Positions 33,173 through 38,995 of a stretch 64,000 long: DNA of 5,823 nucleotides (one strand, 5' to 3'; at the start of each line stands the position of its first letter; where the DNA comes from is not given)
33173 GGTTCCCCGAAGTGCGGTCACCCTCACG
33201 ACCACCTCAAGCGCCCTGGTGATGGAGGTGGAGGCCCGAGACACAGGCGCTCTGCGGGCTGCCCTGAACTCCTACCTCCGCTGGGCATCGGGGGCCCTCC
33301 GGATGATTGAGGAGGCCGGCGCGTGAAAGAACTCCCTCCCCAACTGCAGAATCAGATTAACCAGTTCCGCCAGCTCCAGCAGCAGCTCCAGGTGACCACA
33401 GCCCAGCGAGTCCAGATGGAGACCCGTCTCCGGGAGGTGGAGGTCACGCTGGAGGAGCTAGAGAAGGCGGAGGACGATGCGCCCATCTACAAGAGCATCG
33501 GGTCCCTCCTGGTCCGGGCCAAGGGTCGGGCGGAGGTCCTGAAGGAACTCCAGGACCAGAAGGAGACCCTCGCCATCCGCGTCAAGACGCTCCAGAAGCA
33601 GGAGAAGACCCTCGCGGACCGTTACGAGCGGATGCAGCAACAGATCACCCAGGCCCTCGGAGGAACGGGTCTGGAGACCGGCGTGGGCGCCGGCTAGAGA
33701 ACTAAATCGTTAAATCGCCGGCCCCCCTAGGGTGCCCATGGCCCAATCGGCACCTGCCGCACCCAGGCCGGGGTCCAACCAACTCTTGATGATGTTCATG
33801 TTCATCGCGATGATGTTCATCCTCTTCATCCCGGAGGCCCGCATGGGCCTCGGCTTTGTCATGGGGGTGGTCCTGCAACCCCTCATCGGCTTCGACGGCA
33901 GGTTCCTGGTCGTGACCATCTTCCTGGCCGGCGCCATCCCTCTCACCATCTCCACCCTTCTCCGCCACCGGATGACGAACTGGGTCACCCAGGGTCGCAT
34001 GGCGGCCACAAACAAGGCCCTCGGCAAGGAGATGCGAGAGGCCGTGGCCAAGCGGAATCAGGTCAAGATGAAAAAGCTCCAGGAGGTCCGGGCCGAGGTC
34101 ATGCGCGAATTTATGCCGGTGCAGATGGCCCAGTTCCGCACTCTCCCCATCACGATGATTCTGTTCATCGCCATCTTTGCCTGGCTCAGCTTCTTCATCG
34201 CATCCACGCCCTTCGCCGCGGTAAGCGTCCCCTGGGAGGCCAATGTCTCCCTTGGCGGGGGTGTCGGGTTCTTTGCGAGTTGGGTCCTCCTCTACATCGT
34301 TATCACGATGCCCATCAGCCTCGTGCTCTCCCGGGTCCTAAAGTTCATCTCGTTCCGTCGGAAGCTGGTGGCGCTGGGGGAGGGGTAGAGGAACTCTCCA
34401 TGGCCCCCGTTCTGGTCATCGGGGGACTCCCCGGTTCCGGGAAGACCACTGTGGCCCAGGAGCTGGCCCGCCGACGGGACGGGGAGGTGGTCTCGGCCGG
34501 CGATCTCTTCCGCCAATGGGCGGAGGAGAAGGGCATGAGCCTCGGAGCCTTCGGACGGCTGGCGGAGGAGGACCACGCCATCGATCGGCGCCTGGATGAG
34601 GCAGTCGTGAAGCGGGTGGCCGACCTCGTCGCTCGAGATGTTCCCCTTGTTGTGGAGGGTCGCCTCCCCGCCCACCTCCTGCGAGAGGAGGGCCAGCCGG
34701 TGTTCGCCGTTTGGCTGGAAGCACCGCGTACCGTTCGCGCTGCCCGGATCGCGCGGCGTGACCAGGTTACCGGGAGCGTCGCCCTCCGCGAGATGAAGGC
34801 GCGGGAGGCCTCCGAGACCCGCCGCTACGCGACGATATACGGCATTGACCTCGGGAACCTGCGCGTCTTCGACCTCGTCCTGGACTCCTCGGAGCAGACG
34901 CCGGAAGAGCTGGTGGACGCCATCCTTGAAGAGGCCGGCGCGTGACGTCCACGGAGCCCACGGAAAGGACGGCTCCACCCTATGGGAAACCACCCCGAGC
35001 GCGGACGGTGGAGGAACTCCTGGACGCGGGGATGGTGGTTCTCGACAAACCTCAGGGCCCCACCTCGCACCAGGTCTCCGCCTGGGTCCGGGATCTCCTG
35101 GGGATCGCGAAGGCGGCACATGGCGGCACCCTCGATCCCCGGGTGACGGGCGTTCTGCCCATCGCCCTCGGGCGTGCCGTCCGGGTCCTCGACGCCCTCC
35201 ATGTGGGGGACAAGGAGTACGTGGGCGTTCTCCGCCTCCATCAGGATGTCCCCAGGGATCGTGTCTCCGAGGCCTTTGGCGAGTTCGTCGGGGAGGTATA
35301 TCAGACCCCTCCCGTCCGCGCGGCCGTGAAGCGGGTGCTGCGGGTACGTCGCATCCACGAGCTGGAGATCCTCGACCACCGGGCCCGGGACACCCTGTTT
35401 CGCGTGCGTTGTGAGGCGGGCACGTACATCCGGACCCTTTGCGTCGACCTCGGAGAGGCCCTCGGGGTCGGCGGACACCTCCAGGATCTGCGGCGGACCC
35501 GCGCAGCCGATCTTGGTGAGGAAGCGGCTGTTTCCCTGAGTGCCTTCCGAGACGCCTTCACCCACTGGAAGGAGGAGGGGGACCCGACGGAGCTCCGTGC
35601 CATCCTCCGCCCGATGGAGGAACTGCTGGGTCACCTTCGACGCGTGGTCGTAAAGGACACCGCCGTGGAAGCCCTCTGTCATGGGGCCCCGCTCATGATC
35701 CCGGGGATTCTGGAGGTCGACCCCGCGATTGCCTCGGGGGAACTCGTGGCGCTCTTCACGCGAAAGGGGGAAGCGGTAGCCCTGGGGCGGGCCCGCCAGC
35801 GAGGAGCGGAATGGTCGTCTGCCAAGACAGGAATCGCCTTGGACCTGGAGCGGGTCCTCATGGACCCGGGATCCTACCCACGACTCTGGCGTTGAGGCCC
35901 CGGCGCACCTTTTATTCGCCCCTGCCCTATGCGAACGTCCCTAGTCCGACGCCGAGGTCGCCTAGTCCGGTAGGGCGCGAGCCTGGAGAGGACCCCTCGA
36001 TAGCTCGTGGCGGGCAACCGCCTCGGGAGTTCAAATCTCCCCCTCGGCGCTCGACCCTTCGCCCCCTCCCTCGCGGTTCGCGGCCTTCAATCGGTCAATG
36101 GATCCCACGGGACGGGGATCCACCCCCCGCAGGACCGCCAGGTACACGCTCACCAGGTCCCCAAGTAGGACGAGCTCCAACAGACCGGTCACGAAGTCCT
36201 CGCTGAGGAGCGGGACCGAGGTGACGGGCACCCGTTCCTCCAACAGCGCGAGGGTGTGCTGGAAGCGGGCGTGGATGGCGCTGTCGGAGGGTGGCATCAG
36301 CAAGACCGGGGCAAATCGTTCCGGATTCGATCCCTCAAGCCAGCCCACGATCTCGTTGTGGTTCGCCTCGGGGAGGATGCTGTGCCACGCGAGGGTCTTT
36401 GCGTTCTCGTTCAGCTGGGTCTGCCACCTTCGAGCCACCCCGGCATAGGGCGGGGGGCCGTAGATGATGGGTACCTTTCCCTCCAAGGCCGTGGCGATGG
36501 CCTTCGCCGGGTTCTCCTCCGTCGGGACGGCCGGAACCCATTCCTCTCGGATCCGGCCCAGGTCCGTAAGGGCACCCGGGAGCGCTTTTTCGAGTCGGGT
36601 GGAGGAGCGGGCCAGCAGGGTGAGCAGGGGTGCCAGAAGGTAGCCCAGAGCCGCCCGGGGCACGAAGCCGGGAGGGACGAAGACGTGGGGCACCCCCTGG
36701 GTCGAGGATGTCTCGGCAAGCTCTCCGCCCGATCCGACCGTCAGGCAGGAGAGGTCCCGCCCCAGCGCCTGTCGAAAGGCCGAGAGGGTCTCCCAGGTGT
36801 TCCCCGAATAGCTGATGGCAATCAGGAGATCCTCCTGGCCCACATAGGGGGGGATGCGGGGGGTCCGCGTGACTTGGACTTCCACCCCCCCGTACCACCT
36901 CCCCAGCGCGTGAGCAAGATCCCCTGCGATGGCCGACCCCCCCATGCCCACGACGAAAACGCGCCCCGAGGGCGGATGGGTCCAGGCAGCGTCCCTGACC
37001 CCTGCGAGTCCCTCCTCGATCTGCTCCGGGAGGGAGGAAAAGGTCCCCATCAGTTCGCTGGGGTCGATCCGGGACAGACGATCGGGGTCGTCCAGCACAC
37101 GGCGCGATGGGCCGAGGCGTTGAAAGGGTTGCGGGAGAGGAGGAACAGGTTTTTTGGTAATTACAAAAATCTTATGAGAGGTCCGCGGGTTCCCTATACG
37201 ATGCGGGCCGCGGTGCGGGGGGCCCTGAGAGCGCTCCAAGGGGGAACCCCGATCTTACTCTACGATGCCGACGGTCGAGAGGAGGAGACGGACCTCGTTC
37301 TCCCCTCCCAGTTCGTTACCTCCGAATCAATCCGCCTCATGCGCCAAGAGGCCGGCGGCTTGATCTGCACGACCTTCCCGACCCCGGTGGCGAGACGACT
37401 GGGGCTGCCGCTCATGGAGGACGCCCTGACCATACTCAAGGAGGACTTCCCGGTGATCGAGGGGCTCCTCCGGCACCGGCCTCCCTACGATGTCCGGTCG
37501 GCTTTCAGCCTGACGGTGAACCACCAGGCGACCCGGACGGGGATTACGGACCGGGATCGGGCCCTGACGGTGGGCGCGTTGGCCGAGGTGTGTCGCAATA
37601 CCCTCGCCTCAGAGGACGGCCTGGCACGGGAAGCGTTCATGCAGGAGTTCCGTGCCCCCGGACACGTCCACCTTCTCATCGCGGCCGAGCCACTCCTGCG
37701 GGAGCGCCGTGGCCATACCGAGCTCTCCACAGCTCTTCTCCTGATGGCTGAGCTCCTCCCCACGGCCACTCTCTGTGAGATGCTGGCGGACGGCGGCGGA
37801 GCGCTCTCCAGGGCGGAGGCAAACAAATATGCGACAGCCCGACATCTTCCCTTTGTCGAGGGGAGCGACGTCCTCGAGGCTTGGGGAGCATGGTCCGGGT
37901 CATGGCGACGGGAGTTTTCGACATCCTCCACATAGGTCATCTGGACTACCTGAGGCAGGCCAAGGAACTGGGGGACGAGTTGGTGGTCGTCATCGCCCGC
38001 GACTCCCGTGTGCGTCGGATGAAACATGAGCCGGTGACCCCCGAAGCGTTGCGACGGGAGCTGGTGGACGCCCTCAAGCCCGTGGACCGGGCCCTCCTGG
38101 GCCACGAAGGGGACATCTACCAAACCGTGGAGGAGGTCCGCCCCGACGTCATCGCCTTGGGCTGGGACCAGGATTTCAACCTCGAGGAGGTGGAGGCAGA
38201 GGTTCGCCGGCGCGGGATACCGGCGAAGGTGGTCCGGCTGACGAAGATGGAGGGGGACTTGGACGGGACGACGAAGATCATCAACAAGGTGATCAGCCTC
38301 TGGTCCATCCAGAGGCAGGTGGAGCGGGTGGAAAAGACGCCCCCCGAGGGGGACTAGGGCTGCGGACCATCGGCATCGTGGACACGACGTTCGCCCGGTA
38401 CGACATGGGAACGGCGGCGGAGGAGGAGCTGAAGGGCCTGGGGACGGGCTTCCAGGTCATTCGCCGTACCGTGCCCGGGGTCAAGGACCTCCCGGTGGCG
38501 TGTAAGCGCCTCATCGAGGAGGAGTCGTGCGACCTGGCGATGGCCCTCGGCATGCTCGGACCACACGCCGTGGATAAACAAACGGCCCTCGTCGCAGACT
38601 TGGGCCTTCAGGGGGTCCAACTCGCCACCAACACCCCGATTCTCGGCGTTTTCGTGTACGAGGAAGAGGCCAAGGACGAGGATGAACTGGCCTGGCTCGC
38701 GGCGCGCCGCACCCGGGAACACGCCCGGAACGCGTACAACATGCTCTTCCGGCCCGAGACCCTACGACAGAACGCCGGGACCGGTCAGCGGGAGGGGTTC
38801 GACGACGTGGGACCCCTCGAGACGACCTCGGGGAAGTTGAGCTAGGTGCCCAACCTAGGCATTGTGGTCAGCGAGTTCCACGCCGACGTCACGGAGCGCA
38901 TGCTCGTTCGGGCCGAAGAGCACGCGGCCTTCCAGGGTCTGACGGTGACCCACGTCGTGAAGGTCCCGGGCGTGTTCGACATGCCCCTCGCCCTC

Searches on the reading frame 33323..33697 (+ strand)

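Call 50: search_protein_families(library=pfam, proteins=[window:33323-33697:+], max_evalue=0.0001)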
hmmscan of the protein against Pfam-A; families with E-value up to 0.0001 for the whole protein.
window:33323-33697:+ (124 aa): 1 family
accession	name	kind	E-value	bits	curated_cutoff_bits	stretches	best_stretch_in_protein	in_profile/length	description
PF01920.25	Prefoldin_2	-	9.8e-24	83.8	27.6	1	9-114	1-105/106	Prefoldin subunit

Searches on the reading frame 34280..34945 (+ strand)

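Call 50: search_protein_families(library=pfam, proteins=[window:34280-34945:+], max_evalue=0.0001)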
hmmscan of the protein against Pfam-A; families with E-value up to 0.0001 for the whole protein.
window:34280-34945:+ (221 aa): 7 families
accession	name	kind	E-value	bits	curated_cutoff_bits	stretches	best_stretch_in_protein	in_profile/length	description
PF13189.12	Cytidylate_kin2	-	3.8e-21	76.5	28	1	47-204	4-175/176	Cytidylate kinase-like family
PF13238.12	AAA_18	-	5.4e-16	59.7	29.4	1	46-163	2-114/128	AAA domain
PF13207.12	AAA_17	-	3.6e-14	53.6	27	1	49-160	2-122/136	AAA domain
PF13671.12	AAA_33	-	9.3e-12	45.9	27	1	44-165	1-123/143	AAA domain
PF02224.24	Cytidylate_kin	-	5.1e-06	26.8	26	0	47-81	3-37/211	Cytidylate kinase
PF13191.12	AAA_16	-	3.8e-05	24.7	32.6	0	43-110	25-88/167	AAA ATPase domain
PF00406.28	ADK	-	4.4e-05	24.1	26.8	0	49-83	3-37/151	Adenylate kinase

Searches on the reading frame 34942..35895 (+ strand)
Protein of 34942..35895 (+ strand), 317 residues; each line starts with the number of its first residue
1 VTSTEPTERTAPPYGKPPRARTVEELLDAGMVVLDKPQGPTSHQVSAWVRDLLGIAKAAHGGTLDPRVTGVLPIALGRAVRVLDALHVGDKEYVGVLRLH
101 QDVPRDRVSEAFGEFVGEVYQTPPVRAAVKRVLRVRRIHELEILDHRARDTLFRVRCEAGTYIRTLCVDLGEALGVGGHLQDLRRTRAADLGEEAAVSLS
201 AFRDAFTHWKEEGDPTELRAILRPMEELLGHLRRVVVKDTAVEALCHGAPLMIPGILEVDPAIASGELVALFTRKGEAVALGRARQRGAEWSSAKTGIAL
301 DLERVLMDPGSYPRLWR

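Call 50: search_protein_families(library=pfam, proteins=[window:34942-35895:+], max_evalue=0.0001)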
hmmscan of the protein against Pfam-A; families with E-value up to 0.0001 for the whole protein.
window:34942-35895:+ (317 aa): 4 families
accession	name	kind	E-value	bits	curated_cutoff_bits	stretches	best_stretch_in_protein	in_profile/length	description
PF01509.24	TruB_N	-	1.7e-23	84.1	27.3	2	50-103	1-54/149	TruB family pseudouridylate synthase (N terminal domain)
PF16198.10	TruB_C_2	-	2.3e-21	76.1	29.3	1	164-229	1-65/66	tRNA pseudouridylate synthase B C-terminal domain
PF01472.26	PUA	-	4.8e-19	68.5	24.8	1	234-306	2-74/74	PUA domain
PF08068.17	DKCLD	-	9.6e-12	45.2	27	1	8-45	20-57/58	DKCLD (NUC011) domain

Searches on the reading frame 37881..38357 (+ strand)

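Call 50: search_protein_families(library=pfam, proteins=[window:37881-38357:+], max_evalue=0.0001)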
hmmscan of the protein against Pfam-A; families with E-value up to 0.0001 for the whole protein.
window:37881-38357:+ (158 aa): 1 family
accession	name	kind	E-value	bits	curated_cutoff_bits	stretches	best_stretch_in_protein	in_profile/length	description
PF01467.32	CTP_transf_like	-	2.1e-19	70.5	21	1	9-118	2-112/133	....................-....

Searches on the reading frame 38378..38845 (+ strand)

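Call 50: search_protein_families(library=pfam, proteins=[window:38378-38845:+], max_evalue=0.0001)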
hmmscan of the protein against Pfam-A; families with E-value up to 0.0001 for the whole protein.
window:38378-38845:+ (155 aa): 1 family
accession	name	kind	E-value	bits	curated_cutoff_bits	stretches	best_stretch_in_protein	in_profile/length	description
PF00885.24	DMRL_synthase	-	2e-11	44.4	26.7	1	7-123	16-135/139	6,7-dimethyl-8-ribityllumazine synthase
